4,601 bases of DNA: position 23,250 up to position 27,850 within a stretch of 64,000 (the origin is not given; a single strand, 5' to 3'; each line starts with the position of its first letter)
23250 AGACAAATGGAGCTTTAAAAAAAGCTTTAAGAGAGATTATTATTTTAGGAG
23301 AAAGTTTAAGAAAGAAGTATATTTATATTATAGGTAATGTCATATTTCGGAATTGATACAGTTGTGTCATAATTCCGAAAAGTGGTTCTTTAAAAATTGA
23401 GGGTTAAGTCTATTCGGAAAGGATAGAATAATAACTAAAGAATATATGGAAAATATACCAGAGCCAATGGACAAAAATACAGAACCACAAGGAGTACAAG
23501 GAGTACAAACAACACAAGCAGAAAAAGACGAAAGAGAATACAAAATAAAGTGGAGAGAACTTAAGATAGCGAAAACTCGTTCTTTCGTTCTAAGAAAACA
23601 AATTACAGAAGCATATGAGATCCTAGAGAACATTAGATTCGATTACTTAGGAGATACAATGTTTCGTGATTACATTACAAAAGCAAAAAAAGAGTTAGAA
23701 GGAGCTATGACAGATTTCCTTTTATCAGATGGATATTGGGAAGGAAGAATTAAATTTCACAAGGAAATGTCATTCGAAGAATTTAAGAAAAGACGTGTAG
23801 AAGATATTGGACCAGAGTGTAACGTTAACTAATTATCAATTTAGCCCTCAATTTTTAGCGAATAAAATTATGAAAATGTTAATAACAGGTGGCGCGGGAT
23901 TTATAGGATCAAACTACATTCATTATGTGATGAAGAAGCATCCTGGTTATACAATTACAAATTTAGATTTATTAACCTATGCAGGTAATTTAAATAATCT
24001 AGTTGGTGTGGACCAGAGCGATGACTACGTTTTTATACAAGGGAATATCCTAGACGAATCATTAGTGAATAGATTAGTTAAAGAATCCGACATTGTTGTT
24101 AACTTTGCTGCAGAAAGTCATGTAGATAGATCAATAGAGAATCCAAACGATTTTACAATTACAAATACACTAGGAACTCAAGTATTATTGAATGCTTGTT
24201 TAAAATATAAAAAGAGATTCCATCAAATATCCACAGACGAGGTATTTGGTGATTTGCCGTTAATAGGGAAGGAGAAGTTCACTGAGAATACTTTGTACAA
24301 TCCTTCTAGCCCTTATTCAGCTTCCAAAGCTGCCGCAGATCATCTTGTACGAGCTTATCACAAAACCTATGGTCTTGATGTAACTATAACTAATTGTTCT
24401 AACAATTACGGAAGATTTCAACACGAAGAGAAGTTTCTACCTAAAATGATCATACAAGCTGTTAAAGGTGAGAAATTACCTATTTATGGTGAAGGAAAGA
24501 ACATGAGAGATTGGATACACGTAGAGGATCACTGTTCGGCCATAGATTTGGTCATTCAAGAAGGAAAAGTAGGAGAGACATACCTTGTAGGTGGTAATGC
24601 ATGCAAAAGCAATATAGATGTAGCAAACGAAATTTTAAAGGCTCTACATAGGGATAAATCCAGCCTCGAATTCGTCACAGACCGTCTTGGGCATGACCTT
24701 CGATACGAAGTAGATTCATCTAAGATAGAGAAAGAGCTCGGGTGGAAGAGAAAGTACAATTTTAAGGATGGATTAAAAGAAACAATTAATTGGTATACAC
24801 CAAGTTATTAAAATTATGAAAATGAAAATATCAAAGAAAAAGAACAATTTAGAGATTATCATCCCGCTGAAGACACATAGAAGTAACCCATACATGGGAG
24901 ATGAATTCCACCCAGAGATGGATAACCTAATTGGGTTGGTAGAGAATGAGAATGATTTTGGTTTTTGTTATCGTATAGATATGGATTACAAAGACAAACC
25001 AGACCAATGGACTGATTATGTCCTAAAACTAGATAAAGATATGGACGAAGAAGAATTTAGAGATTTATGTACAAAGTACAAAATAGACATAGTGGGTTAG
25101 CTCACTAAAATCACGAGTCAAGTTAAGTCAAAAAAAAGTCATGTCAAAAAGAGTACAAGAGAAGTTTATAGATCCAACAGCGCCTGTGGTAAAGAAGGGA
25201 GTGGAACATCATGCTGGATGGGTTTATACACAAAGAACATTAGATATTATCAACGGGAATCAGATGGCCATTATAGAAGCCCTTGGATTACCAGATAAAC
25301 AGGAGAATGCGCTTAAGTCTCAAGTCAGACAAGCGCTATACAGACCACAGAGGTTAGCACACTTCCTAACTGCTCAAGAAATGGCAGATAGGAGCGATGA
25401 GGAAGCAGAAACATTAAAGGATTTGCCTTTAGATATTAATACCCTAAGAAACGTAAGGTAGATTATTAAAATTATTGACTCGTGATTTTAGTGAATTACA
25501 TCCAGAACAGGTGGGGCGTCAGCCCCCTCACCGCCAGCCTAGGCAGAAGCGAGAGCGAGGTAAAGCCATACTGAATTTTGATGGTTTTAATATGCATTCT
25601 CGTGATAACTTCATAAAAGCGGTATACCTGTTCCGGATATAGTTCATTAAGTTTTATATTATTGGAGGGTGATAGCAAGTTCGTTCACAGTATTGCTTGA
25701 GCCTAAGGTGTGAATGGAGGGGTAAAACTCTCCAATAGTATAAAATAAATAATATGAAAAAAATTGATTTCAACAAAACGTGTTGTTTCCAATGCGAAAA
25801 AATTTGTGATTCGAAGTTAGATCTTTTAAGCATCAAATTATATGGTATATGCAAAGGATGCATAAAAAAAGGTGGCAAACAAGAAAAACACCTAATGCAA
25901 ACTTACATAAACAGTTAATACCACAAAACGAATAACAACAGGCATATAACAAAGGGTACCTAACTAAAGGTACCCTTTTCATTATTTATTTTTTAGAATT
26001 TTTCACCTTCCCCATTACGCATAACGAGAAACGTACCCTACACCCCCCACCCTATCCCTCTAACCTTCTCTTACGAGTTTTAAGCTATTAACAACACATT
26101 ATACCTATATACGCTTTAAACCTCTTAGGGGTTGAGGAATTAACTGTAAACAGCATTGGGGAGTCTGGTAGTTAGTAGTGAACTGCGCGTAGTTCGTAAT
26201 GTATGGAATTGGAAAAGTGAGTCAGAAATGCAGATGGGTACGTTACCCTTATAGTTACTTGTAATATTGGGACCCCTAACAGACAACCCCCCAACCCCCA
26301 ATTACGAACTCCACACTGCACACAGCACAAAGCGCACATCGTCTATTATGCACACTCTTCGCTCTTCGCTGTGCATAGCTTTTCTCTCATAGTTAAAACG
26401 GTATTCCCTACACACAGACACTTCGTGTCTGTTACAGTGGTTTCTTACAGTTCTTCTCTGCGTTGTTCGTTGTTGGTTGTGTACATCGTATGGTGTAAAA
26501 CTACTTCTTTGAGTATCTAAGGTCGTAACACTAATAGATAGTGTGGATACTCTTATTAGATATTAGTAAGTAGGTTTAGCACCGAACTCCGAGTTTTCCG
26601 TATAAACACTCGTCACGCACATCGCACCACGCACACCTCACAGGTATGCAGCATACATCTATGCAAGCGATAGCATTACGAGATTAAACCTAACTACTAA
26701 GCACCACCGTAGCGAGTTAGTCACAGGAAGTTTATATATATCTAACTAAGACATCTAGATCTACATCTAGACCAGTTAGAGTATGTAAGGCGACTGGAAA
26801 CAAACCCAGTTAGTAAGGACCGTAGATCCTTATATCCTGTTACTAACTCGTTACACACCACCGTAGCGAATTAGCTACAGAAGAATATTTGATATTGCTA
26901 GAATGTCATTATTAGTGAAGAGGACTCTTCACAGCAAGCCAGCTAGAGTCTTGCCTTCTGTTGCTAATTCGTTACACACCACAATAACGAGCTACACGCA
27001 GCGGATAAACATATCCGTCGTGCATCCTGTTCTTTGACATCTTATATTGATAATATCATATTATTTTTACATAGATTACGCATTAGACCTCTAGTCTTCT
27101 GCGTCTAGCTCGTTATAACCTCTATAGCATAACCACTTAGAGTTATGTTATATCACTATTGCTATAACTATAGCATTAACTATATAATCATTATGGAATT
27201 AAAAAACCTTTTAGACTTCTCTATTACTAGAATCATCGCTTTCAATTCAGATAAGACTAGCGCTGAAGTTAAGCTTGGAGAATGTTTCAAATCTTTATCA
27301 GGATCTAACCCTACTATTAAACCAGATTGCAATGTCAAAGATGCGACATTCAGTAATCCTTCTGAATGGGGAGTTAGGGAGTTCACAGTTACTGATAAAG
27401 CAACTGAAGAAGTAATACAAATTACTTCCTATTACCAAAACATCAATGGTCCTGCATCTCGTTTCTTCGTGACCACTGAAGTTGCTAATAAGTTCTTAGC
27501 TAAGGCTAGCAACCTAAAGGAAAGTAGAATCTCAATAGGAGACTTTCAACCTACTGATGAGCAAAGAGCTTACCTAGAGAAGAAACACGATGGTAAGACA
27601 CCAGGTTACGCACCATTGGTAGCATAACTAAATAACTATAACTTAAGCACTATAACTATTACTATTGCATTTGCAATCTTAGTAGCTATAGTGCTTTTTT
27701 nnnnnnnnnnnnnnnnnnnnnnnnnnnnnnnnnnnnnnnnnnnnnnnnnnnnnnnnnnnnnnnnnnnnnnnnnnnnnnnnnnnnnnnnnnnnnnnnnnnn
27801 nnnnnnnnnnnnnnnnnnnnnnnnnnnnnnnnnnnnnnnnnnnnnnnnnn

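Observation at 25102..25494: Single gene precisely bracketed by a perfect 20-bp inverted repeat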

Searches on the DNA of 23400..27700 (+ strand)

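Call 11: search_dna_similar(query=window:23400-27700:+, collection=phages, mode=distant, max_rows=30)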
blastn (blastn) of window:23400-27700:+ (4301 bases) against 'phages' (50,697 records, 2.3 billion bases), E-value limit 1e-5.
Records with a match: 1; places in all: 1; records where one place covers at least 80% of the query: 0.
Best place of each record, by identity: 60-80% 1.
By first word of the organism name: Bacteriophage 1.
By host as written in the record: - 1.
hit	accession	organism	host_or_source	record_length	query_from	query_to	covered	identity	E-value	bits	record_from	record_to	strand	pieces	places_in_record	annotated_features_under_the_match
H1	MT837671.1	Bacteriophage sp.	human fecal samples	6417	690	976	7%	67.2%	1e-12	83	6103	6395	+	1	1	record has no annotation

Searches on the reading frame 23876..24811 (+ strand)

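Call 12: search_protein_families(library=pfam, proteins=[window:23876-24811:+], max_evalue=0.1)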
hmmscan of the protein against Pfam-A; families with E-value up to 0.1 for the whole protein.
window:23876-24811:+ (311 aa): 8 families
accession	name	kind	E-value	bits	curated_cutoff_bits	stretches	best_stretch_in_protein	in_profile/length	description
PF16363.11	GDP_Man_Dehyd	-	1.1e-79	268.8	27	1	2-303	1-332/332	GDP-mannose 4,6 dehydratase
PF01370.27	Epimerase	-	1.1e-65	221.9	20.9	1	1-239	1-240/240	NAD dependent epimerase/dehydratase family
PF04321.23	RmlD_sub_bind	-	3.5e-18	66.1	27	1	2-267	4-241/287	RmlD substrate binding domain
PF01073.25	3Beta_HSD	-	9e-18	64.7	22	1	2-221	1-223/280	3-beta hydroxysteroid dehydrogenase/isomerase family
PF07993.18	NAD_binding_4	-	1.6e-15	57.4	20.1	1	59-214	77-249/258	Male sterility protein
PF02719.21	Polysacc_synt_2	-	5e-13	49.3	20.2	1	2-151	2-159/293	Polysaccharide biosynthesis protein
PF00106.31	adh_short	-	0.0039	17.1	26.6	0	144-171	146-174/195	short chain dehydrogenase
PF13460.12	NAD_binding_10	-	0.013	15.8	27.2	1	45-171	35-140/184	NAD(P)H-binding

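Call 13: search_protein_families(library=phrogs, proteins=[window:23876-24811:+], max_evalue=0.1)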
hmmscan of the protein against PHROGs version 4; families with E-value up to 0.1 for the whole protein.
window:23876-24811:+ (311 aa): 1 family
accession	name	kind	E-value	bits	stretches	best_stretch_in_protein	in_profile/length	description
phrog_540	-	DNA, RNA and nucleotide metabolism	2.4e-91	308.2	1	1-309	295-596/715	nucleotide-sugar epimerase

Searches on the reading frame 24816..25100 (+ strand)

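Call 12: search_protein_families(library=pfam, proteins=[window:24816-25100:+], max_evalue=0.1)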
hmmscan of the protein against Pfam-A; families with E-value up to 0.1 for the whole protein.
window:24816-25100:+ (94 aa): 0 families

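Call 13: search_protein_families(library=phrogs, proteins=[window:24816-25100:+], max_evalue=0.1)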
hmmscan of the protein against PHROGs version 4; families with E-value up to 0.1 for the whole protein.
window:24816-25100:+ (94 aa): 1 family
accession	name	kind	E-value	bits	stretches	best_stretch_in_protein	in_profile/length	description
phrog_16519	-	unknown function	0.055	13.6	1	5-66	105-169/324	-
